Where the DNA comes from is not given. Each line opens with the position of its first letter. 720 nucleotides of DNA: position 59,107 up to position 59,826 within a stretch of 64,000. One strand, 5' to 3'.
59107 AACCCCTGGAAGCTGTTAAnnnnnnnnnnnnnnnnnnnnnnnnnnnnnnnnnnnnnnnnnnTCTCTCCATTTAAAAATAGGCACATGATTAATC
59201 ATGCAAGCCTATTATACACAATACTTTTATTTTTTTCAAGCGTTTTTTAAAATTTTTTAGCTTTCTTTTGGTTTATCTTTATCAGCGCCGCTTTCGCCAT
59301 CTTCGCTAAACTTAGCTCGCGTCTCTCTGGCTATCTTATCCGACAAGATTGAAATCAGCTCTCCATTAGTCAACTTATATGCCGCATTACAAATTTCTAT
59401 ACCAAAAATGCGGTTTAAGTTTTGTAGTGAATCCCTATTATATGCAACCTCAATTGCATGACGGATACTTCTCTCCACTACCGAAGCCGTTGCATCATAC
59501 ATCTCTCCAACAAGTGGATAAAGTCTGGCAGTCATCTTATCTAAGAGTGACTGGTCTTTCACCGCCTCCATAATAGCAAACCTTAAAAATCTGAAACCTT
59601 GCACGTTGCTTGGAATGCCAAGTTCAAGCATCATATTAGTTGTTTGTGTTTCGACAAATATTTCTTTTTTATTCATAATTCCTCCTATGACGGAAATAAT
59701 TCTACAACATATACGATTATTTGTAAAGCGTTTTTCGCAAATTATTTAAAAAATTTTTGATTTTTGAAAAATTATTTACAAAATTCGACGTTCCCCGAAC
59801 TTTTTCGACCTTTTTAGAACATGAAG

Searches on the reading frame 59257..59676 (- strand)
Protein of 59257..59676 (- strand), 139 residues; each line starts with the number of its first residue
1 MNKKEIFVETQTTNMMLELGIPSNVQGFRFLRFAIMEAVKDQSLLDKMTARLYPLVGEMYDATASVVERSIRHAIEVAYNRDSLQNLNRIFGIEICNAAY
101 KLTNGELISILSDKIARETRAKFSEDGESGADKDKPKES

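Call 38: search_protein_families(library=pfam, proteins=[window:59257-59676:-], max_evalue=0.001)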
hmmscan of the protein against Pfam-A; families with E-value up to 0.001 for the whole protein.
window:59257-59676:- (139 aa): 1 family
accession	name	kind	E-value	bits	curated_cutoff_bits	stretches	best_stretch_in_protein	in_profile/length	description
PF08769.17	Spo0A_C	-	1.6e-29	102.4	25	1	13-115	2-104/104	Sporulation initiation factor Spo0A C terminal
